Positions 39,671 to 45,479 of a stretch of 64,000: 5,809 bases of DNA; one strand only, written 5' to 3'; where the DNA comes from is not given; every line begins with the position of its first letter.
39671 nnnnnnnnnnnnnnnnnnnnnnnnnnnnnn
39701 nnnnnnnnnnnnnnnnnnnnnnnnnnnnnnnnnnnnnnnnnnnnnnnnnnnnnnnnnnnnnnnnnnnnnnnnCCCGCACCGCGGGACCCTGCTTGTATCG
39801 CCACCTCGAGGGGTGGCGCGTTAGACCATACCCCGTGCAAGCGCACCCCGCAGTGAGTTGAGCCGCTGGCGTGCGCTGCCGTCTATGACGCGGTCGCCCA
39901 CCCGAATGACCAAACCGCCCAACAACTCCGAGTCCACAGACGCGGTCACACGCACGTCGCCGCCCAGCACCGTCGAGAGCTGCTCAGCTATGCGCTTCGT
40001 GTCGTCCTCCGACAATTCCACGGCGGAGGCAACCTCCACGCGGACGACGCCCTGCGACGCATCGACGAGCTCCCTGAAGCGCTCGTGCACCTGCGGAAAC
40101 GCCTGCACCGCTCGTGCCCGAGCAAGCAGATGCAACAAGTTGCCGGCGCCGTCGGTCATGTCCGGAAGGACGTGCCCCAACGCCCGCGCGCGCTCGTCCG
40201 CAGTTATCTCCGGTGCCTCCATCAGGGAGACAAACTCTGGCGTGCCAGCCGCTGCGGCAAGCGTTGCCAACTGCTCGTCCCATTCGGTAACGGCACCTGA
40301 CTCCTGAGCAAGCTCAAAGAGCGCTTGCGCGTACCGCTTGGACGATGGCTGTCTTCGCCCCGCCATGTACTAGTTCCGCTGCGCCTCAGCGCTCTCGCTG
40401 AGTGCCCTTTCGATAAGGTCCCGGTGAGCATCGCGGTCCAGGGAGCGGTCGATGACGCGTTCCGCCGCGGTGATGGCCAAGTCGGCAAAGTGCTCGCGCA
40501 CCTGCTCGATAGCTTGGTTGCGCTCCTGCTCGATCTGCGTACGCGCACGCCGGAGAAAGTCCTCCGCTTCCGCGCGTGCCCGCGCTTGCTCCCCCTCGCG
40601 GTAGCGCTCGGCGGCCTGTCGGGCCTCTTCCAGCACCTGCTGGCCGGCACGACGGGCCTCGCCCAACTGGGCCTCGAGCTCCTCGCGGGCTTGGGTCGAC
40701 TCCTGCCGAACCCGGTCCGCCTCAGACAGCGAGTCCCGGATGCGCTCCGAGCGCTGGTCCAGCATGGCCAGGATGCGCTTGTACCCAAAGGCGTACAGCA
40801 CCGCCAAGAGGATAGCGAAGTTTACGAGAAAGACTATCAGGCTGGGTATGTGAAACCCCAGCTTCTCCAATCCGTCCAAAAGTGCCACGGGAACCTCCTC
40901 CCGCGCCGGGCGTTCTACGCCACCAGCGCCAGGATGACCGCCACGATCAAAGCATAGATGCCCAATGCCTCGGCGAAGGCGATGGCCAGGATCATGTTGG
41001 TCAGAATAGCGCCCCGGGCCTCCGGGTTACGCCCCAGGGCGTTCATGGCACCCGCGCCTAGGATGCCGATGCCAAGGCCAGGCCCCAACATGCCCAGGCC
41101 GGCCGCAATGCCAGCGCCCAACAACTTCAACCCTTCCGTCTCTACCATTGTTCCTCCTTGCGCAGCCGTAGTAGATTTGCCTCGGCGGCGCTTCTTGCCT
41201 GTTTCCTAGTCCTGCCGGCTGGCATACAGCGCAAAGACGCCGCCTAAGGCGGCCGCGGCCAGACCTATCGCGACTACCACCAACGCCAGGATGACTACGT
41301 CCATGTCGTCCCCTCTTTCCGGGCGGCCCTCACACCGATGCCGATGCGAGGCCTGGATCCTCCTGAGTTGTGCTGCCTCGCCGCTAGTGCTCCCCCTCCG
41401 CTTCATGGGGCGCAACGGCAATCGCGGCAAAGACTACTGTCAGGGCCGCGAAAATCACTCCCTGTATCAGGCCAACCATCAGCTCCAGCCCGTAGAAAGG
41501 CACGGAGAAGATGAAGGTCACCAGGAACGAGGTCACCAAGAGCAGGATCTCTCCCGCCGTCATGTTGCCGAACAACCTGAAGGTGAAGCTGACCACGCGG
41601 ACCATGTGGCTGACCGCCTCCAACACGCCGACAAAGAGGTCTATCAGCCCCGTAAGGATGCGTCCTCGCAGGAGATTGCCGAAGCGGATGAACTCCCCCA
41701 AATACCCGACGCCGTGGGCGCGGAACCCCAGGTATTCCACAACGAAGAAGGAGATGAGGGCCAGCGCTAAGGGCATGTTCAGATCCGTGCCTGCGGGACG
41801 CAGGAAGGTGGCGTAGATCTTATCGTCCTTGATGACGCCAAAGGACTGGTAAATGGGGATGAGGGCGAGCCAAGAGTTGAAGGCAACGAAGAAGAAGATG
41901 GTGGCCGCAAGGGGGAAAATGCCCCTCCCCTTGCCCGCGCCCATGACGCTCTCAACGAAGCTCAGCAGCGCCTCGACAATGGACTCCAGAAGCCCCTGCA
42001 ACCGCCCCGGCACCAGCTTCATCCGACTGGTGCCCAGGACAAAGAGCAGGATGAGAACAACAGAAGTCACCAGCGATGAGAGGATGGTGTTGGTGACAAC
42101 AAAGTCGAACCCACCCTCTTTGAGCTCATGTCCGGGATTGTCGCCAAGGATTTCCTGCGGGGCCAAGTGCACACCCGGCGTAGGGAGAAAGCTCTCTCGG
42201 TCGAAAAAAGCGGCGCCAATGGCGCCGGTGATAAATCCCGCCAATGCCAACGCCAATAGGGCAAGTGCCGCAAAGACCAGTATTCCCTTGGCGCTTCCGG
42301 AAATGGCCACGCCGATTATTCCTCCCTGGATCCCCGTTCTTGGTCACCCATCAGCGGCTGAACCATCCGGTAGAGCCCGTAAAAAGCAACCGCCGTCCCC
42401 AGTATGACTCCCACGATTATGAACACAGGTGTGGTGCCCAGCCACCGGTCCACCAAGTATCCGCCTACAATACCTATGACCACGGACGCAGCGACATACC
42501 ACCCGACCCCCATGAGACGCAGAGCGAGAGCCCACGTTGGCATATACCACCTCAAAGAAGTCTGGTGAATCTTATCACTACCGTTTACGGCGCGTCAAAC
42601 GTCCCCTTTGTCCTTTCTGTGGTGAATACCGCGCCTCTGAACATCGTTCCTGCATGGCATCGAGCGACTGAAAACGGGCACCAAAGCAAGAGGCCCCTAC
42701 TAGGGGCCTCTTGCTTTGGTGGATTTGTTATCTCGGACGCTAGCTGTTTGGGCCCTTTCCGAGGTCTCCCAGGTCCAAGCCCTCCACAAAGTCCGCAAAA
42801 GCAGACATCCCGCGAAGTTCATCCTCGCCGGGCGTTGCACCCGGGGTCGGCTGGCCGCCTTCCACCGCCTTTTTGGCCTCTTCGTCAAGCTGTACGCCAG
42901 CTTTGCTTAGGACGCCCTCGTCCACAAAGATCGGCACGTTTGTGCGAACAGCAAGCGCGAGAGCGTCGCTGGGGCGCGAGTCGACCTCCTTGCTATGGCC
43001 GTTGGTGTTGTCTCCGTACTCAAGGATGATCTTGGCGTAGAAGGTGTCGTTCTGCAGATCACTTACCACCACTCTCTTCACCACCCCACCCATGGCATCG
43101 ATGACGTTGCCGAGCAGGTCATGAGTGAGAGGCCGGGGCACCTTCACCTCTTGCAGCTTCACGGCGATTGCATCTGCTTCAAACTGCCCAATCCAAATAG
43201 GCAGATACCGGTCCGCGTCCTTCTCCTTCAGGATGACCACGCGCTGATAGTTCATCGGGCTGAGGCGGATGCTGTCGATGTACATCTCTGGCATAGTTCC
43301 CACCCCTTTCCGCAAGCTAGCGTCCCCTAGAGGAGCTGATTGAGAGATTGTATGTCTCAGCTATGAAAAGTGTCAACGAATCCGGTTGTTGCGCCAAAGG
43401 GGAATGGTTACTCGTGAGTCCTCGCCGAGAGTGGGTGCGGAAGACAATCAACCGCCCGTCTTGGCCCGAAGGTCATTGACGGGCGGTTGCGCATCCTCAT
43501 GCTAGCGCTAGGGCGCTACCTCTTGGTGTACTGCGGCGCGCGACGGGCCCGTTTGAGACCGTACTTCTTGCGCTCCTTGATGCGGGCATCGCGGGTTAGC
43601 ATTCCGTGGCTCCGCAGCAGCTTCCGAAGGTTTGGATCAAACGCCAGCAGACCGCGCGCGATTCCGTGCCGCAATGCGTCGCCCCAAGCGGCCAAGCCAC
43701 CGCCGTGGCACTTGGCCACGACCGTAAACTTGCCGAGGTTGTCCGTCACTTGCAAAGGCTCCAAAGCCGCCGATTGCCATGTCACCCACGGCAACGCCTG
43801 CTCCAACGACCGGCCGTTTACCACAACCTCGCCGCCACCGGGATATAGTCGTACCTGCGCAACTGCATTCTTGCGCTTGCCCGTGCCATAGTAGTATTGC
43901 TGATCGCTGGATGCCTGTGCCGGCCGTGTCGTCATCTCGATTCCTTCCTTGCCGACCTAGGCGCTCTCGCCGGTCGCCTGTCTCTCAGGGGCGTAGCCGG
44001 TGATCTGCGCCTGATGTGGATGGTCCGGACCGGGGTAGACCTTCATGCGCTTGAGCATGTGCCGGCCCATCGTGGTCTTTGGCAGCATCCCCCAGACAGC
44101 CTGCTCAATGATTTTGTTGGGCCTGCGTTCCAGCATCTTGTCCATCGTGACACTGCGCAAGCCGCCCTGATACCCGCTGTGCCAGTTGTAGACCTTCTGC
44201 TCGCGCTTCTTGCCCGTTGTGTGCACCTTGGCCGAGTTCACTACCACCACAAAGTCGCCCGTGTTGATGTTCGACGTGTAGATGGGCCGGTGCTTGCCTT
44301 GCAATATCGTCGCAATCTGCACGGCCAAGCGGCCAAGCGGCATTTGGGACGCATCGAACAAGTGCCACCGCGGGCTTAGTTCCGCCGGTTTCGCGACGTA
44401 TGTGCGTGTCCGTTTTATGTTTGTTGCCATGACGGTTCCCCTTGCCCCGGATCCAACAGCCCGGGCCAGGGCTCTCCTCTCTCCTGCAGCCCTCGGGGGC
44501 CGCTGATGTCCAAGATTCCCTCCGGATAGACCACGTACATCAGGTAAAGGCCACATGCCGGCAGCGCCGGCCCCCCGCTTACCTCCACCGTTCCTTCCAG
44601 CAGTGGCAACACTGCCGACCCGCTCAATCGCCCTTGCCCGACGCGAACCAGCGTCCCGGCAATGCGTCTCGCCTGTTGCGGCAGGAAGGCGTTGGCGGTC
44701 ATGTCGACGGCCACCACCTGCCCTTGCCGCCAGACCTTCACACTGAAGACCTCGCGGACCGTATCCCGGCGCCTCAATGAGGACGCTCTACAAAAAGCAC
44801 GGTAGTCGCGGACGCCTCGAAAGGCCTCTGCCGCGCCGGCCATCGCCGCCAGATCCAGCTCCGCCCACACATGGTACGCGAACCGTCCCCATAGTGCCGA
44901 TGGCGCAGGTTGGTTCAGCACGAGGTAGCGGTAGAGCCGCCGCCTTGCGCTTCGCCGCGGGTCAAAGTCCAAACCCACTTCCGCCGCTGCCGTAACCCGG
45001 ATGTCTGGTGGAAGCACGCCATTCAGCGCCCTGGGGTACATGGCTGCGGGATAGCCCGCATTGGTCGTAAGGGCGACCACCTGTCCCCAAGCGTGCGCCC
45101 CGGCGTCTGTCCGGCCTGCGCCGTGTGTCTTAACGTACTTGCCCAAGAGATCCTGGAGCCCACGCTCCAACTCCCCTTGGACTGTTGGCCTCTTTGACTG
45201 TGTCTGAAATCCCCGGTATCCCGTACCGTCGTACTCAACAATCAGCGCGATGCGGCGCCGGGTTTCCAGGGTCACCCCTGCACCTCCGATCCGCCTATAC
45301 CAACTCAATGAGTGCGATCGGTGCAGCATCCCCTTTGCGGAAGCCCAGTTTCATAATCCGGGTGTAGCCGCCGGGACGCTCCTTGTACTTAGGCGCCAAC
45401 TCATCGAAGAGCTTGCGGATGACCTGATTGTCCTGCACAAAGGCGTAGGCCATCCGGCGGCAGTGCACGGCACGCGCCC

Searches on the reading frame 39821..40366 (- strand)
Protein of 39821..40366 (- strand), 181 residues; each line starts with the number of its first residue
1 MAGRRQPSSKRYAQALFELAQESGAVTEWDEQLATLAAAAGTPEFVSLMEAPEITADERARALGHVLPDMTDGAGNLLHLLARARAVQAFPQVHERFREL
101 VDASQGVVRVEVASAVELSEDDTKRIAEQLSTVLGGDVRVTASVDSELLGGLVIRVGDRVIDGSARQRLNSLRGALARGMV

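Call 9: search_protein_families(library=pfam, proteins=[window:39821-40366:-])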
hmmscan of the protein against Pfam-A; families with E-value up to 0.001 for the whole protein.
window:39821-40366:- (181 aa): 1 family
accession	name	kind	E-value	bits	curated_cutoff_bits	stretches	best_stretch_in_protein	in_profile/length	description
PF00213.23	OSCP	-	7.7e-46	156.7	22.3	1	10-176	3-172/172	ATP synthase delta (OSCP) subunit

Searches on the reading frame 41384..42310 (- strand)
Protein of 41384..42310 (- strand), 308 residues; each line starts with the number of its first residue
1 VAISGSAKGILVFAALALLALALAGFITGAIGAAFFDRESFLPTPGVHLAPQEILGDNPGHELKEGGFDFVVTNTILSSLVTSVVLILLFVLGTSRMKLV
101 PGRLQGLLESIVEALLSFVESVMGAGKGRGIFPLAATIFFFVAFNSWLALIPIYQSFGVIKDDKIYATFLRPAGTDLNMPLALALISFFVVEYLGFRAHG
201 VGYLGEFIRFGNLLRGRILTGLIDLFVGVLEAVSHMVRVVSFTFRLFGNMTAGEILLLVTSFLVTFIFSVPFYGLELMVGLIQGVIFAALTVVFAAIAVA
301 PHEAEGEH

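Call 9: search_protein_families(library=pfam, proteins=[window:41384-42310:-])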
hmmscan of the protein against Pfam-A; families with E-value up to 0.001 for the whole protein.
window:41384-42310:- (308 aa): 1 family
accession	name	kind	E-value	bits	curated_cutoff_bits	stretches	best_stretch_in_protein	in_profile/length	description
PF00119.25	ATP-synt_A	-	4.1e-38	131.9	33.9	1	77-295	2-216/217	ATP synthase A chain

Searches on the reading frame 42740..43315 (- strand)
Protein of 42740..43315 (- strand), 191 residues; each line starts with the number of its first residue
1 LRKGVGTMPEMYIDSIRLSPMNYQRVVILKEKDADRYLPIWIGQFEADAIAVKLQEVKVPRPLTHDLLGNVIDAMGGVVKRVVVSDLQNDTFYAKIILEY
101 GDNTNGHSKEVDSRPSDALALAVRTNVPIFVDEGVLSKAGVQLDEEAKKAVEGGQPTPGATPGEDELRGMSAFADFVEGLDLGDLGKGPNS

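Call 34: search_protein_families(library=pfam, proteins=[window:42740-43315:-])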
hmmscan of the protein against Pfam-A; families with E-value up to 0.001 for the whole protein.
window:42740-43315:- (191 aa): 1 family
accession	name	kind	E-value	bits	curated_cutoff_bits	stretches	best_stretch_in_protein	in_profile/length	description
PF02577.19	BFN_dom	-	4.3e-42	142.9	27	1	27-142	1-110/112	Bifunctional nuclease domain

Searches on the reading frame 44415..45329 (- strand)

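Call 34: search_protein_families(library=pfam, proteins=[window:44415-45329:-])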
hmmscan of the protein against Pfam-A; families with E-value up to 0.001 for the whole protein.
window:44415-45329:- (304 aa): 1 family
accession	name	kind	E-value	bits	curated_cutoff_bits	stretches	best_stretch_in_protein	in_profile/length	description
PF01416.25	PseudoU_synth_1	-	2e-29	102.7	23.3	2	166-269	1-108/108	tRNA pseudouridine synthase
